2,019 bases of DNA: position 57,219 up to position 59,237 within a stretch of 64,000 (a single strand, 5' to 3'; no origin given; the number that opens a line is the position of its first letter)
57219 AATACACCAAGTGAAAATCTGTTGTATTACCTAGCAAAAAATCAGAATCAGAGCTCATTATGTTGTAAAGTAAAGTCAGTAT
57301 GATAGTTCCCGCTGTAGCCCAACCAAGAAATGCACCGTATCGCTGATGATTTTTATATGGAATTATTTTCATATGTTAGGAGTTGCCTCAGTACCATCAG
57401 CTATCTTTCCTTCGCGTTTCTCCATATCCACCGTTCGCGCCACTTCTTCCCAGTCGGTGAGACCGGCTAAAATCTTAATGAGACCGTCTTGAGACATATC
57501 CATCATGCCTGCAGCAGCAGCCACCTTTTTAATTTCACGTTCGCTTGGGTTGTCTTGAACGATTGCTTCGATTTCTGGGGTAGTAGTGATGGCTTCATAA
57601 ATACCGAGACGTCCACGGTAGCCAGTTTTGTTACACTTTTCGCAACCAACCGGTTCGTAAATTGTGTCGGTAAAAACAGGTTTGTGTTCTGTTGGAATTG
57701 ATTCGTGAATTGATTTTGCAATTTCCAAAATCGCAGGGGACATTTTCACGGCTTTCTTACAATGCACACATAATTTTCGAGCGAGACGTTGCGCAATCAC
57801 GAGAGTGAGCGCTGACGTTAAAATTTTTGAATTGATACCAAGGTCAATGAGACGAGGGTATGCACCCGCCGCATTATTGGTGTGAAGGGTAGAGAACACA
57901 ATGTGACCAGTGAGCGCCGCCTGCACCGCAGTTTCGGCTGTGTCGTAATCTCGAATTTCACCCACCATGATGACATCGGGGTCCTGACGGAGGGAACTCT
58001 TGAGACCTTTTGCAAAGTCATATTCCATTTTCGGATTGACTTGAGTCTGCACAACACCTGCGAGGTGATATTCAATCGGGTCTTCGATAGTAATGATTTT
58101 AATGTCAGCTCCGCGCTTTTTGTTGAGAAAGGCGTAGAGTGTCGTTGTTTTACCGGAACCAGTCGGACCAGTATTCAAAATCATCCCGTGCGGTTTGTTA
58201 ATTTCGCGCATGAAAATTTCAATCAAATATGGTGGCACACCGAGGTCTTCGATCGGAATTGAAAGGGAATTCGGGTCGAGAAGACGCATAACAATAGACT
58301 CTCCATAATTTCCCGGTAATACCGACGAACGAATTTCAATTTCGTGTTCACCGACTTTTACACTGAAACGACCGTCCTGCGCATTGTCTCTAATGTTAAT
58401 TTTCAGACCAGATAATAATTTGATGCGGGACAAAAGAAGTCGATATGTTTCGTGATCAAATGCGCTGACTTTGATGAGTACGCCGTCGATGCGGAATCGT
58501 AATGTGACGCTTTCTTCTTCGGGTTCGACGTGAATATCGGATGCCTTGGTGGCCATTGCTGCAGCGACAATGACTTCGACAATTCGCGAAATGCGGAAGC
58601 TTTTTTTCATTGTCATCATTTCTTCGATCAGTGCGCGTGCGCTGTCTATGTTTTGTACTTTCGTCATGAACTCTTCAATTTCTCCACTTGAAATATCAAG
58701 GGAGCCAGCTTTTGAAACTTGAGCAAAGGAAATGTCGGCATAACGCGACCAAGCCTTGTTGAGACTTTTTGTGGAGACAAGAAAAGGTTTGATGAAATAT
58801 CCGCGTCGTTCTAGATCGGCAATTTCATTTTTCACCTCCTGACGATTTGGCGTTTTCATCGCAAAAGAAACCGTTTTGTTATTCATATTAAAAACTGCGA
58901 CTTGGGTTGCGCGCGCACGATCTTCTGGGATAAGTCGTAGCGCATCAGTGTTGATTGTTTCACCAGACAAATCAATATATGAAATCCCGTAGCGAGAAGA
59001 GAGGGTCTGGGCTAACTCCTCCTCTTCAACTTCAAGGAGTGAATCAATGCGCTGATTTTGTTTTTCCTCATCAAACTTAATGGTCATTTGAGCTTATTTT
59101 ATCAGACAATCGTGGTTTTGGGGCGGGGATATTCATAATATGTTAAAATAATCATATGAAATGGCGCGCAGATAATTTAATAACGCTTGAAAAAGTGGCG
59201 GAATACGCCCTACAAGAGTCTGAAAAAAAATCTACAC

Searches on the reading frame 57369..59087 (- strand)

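Call 32: search_protein_families(library=pfam, proteins=[window:57369-59087:-])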
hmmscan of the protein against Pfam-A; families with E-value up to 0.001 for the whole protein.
window:57369-59087:- (572 aa): 2 families
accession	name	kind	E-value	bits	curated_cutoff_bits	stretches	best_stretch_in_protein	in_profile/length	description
PF00437.27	T2SSE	-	8.7e-120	400.2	24.9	1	165-551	7-370/370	Type II/IV secretion system protein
PF05157.20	MshEN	-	3.7e-09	36.9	23.1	1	33-118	1-85/90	MshEN domain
